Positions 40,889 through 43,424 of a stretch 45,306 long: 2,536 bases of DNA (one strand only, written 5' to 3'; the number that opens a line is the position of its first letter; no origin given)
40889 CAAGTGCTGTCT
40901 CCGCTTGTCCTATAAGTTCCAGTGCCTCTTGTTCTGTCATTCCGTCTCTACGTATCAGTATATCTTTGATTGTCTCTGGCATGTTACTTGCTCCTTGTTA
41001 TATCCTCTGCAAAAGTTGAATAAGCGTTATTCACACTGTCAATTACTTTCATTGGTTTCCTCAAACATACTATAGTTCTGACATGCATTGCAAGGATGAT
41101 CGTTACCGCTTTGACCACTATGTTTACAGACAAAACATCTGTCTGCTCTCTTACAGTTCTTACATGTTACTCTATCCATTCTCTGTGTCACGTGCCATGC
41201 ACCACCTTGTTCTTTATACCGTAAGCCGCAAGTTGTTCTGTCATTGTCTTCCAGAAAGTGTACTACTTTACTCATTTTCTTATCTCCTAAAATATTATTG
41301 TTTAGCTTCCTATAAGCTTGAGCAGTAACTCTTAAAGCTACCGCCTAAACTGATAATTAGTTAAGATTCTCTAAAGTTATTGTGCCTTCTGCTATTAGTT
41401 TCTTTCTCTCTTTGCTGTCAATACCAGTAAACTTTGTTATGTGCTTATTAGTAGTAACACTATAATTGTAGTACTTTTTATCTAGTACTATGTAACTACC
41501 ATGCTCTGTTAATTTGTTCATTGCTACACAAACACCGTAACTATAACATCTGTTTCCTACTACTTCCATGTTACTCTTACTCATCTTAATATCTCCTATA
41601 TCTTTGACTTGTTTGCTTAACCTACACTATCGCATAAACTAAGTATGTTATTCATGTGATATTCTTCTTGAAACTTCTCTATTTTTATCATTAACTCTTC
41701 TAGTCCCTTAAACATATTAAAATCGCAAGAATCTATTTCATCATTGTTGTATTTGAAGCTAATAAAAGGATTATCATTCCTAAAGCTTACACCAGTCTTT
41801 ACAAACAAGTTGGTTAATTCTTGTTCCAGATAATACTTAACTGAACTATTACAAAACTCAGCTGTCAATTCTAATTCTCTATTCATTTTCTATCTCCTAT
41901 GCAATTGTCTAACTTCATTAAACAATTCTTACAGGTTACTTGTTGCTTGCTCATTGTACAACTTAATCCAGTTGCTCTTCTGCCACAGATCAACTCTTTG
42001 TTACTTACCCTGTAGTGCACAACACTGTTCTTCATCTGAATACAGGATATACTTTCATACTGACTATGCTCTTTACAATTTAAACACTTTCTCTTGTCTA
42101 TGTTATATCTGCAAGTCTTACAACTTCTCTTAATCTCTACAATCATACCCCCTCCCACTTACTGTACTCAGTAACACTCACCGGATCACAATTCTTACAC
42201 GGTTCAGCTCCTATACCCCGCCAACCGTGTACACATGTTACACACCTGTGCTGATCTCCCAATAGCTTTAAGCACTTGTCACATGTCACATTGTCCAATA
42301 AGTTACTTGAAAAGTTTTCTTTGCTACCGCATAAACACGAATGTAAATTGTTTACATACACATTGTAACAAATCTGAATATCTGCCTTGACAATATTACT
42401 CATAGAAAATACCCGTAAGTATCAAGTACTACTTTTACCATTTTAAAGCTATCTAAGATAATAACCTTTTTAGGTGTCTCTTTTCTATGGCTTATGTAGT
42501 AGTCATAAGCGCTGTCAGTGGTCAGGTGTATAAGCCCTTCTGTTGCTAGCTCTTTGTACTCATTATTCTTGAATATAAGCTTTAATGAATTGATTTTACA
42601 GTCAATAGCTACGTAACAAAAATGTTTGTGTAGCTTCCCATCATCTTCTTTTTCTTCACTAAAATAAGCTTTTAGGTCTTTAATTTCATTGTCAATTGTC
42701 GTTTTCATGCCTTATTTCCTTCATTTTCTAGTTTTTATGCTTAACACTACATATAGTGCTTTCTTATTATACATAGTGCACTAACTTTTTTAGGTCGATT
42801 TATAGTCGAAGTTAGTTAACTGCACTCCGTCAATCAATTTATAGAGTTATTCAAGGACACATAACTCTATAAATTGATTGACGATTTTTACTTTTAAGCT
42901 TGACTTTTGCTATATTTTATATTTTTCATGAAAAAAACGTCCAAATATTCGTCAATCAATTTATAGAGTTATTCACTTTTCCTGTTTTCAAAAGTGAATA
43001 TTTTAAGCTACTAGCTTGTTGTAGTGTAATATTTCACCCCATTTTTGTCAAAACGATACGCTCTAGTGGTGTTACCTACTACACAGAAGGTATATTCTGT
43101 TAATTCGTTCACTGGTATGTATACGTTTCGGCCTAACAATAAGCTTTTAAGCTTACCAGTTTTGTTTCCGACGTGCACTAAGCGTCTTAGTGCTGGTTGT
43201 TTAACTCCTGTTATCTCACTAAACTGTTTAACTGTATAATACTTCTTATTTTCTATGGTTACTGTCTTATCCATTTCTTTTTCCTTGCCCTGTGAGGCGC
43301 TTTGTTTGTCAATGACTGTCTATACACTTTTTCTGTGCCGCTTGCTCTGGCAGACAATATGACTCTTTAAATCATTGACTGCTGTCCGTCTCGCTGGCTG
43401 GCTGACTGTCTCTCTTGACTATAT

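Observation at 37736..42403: Expanded paralogous family of His/Cys3 zinc-finger modules across six early genes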

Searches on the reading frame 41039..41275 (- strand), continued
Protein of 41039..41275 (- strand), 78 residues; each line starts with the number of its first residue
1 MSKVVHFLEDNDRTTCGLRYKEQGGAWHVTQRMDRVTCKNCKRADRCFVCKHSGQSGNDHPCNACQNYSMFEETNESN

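Call 103: search_protein_families(library=pfam, max_evalue=10, proteins=[P0012, P0036, P0004, P0008, P0044, P0022, P0014, P0041])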
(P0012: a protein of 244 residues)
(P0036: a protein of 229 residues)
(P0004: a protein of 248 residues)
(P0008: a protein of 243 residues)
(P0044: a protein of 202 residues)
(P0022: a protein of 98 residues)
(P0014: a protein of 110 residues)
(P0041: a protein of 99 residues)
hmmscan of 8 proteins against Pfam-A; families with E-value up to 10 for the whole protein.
P0012 (244 aa): 9 families
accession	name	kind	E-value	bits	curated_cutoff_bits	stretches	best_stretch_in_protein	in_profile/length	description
PF13920.12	zf-C3HC4_3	-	0.0011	19.2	27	2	11-38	6-33/49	Zinc finger, C3HC4 type (RING finger)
PF14471.11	DUF4428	-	0.012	15.9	27.8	2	63-107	5-48/51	Domain of unknown function (DUF4428)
PF08209.17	Sgf11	-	0.059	13.4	26.4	1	128-140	4-16/33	Sgf11 (transcriptional regulation protein)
PF00518.22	E6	-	0.083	13.8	27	1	6-110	9-102/110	Early Protein (E6)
PF01641.26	SelR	-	0.2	12.1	24.9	1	74-134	26-85/116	SelR domain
PF13717.11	Zn_ribbon_4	-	0.8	10.1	30.3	0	126-135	23-32/36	zinc-ribbon domain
PF22289.1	DmmA-like_C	-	0.86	10.1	27.4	1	112-137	6-27/44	Dimethylamine monooxygenase subunit DmmA-like, C-terminal domain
PF10764.14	Gin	-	1.1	9.8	27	2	111-142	2-31/45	Inhibitor of sigma-G Gin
PF00653.27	BIR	-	1.9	9.5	22.9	0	21-42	29-50/70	Inhibitor of Apoptosis domain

P0036 (229 aa): 26 families (the best 25 are shown)
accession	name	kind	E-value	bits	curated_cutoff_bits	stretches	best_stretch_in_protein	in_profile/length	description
PF05129.18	Zn_ribbon_Elf1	-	0.00042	20.8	29.8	3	100-137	26-63/79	Transcription elongation factor Elf1 like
PF02892.21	zf-BED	-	0.0016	18.8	20.6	1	117-134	13-32/44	BED zinc finger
PF21957.2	Zn_ribbon_16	-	0.0057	17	27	2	28-48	11-29/65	Zinc beta-ribbon finger, putative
PF16622.11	zf-C2H2_11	-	0.0068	16.5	27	1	77-90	6-19/29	zinc-finger C2H2-type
PF13717.11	Zn_ribbon_4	-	0.0069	16.7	30.3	2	75-85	2-12/36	zinc-ribbon domain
PF22289.1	DmmA-like_C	-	0.013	15.9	27.4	1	67-84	10-27/44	Dimethylamine monooxygenase subunit DmmA-like, C-terminal domain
PF15777.11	Anti-TRAP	-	0.025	15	32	1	8-37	7-36/59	Tryptophan RNA-binding attenuator protein inhibitory protein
PF09723.15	Zn_ribbon_8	-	0.035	14.6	34.4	0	68-82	19-33/41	Zinc ribbon domain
PF21276.3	ZNF512_C2HC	-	0.049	13.8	27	2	71-83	9-21/38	Zinc finger protein 512, C2HC zinc finger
PF00653.27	BIR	-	0.069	14.1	22.9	1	108-131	24-47/70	Inhibitor of Apoptosis domain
PF14369.11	Zn_ribbon_19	-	0.088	13.4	30.8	0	66-85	13-31/35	zinc-ribbon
PF17978.7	zf-RING_14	-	0.13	13.2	26.6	1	108-151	18-62/91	RING/Ubox like zinc-binding domain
PF18439.7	zf_UBZ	-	0.15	12.2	25.6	1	75-88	2-15/32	Ubiquitin-Binding Zinc Finger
PF22191.2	IBR_1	-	0.28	11.6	27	2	68-85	14-31/47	IBR domain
PF23455.1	DUF7129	-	0.4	10.9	30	0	68-82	20-34/45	Domain of unknown function (DUF7129)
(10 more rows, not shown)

P0004 (248 aa): 4 families
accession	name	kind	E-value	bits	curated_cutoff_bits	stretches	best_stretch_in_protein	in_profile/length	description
PF09415.16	CENP-X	-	0.097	13.4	25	0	218-237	57-72/74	CENP-S associating Centromere protein X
PF18633.7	zf-CCCH_8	-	0.48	11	34.6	1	151-164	15-28/28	Zinc-finger antiviral protein (ZAP) zinc finger domain 3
PF24288.1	DUF7476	-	0.59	10.6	27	1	36-72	4-40/95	Family of unknown function (DUF7476)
PF25813.1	zf_VAL1_N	-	0.61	10.5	27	1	107-125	30-48/50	VAL1-like, N-terminal zinc finger domain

P0008 (243 aa): 2 families
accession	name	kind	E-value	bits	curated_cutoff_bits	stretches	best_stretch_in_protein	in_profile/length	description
PF20120.5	DUF6510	-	0.8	10.1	26.4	1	19-58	6-45/86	Family of unknown function (DUF6510)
PF11331.13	Zn_ribbon_12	-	6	7.2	27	0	94-111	6-23/45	EDR4 zinc-ribbon domain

P0044 (202 aa): 2 families
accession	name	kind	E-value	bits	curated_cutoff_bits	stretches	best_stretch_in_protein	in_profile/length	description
PF23903.1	Phage_zn_bind_2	-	0.0039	17.5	27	2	34-43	3-12/44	Phage zinc binding domain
PF18439.7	zf_UBZ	-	3.6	7.8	25.6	0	33-45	1-13/32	Ubiquitin-Binding Zinc Finger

P0022 (98 aa): 7 families
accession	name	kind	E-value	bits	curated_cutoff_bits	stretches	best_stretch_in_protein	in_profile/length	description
PF25412.1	zf-C2H2_ZNF592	-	0.018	15.3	27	1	33-47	6-20/45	ZNF592-like C2H2 zinc finger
PF19134.6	DUF5817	-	0.025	15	31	1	79-96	17-34/57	Domain of unknown function (DUF5817)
PF20120.5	DUF6510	-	0.069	13.5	26.4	0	79-95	22-38/86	Family of unknown function (DUF6510)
PF16721.11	zf-H3C2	-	0.11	13.3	26.7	1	65-97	62-96/102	Zinc-finger like, probable DNA-binding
PF02591.20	Zn_ribbon_9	-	0.17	12.4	29.1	1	77-91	17-31/33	C4-type zinc ribbon domain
PF13717.11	Zn_ribbon_4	-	0.21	12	30.3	1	77-91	19-33/36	zinc-ribbon domain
PF08792.16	A2L_zn_ribbon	-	1.8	8.8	22.9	0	34-46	4-17/33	A2L zinc ribbon domain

P0014 (110 aa): 8 families
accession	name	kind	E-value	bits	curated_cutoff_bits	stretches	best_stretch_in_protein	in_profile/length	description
PF05191.20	ADK_lid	-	0.02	15.2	26.6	1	83-101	1-19/36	Adenylate kinase, active site lid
PF23903.1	Phage_zn_bind_2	-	0.029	14.7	27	1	82-101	2-21/44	Phage zinc binding domain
PF11331.13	Zn_ribbon_12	-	0.03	14.5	27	1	34-51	7-23/45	EDR4 zinc-ribbon domain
PF00653.27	BIR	-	0.093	13.7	22.9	1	21-45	24-48/70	Inhibitor of Apoptosis domain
PF07503.17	zf-HYPF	-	0.44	10.8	23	1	85-94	1-10/34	HypF finger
PF08209.17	Sgf11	-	0.53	10.3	26.4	0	33-44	4-15/33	Sgf11 (transcriptional regulation protein)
PF13717.11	Zn_ribbon_4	-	0.55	10.7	30.3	1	83-94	2-13/36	zinc-ribbon domain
PF13913.12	zf-C2HC_2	-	1.5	9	27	1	33-42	2-11/25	zinc-finger of a C2HC-type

P0041 (99 aa): 9 families
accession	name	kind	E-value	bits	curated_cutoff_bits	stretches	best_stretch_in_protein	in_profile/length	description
PF11331.13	Zn_ribbon_12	-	0.02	15.1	27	1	33-44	7-18/45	EDR4 zinc-ribbon domain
PF08209.17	Sgf11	-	0.027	14.4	26.4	1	30-43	2-15/33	Sgf11 (transcriptional regulation protein)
PF13085.11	Fer2_3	-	0.055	13.9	27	1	3-27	43-67/107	2Fe-2S iron-sulfur cluster binding domain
PF09788.14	Tmemb_55A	-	0.069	12.7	30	1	29-91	116-179/248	Transmembrane protein 55A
PF02892.21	zf-BED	-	0.086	13.3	20.6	1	76-90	11-25/44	BED zinc finger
PF13717.11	Zn_ribbon_4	-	0.25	11.7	30.3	1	76-91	20-35/36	zinc-ribbon domain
PF21276.3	ZNF512_C2HC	-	0.29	11.3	27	1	77-92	9-24/38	Zinc finger protein 512, C2HC zinc finger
PF07967.19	zf-C3HC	-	0.38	11.2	22.2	1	61-91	24-53/132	NuBaID N-terminal domain (aka zf-C3HC)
PF04032.22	Rpr2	-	0.76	10.5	29.3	1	7-88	23-90/90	RNAse P Rpr2/Rpp21/SNM1 subunit domain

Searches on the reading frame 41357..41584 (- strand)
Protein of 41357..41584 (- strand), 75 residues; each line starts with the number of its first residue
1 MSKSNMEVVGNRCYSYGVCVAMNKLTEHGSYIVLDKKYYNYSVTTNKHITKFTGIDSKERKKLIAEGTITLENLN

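Call 17: search_protein_families(library=pfam, max_evalue=0.01, proteins=[window:41357-41584:-])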
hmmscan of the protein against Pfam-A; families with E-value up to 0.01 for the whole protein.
window:41357-41584:- (75 aa): 0 families

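Call 79: search_protein_families(library=phrogs, max_evalue=0.01, proteins=[window:41357-41584:-])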
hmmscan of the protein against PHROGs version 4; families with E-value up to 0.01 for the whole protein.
window:41357-41584:- (75 aa): 2 families
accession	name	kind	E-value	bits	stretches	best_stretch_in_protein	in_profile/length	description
phrog_5643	-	unknown function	0.00042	21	1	14-56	23-60/79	-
phrog_7247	-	unknown function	0.007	16.6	1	4-51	27-75/365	-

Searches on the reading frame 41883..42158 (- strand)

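Call 3: search_protein_families(library=pfam, max_evalue=1, proteins=[window:41883-42158:-])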
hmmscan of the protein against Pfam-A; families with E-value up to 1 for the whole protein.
window:41883-42158:- (91 aa): 1 family
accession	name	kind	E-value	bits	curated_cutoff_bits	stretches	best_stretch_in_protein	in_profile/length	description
PF12773.13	DZR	-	0.019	15.6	27.3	1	10-40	12-42/45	Double zinc ribbon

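Call 4: search_protein_families(library=phrogs, max_evalue=0.1, proteins=[window:41883-42158:-])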
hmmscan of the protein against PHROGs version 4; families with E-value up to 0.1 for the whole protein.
window:41883-42158:- (91 aa): 1 family
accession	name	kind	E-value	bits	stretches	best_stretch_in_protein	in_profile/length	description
phrog_22386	-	unknown function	0.039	15.3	1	25-65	45-85/99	-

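Call 87: search_protein_families(library=ncbifam, max_evalue=0.1, proteins=[window:41883-42158:-])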
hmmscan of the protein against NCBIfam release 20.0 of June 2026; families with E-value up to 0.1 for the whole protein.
window:41883-42158:- (91 aa): 0 families

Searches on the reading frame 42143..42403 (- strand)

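Call 3: search_protein_families(library=pfam, max_evalue=1, proteins=[window:42143-42403:-])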
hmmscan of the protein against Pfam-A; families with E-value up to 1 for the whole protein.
window:42143-42403:- (86 aa): 1 family
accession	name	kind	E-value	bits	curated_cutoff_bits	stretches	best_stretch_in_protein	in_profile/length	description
PF23091.2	TNFR_ELAPOR1_6th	-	0.17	12.3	33.2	1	50-78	10-38/41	ELAPOR1-like, TNF receptor-like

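Call 4: search_protein_families(library=phrogs, max_evalue=0.1, proteins=[window:42143-42403:-])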
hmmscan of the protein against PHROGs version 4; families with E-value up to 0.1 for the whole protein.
window:42143-42403:- (86 aa): 1 family
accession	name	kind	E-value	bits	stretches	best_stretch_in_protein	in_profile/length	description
phrog_7505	-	unknown function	0.089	13.9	0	29-50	36-56/61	-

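Call 87: search_protein_families(library=ncbifam, max_evalue=0.1, proteins=[window:42143-42403:-])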
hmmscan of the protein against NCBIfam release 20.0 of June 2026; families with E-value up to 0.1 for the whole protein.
window:42143-42403:- (86 aa): 0 families

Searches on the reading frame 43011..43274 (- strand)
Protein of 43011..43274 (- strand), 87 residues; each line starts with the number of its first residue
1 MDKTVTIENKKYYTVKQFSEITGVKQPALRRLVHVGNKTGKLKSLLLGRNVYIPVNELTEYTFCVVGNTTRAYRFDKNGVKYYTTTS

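Call 17: search_protein_families(library=pfam, max_evalue=0.01, proteins=[window:43011-43274:-])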
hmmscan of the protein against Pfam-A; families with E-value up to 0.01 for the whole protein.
window:43011-43274:- (87 aa): 1 family
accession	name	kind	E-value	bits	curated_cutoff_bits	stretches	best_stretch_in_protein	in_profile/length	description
PF12728.13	HTH_17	-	2.5e-05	24.9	27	1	12-61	1-46/51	Helix-turn-helix domain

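Call 79: search_protein_families(library=phrogs, max_evalue=0.01, proteins=[window:43011-43274:-])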
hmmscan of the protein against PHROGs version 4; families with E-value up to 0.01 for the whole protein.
window:43011-43274:- (87 aa): 1 family
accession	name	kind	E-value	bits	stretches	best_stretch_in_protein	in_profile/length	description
phrog_6401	-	DNA, RNA and nucleotide metabolism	0.00055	20.8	1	7-61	4-55/64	DNA binding protein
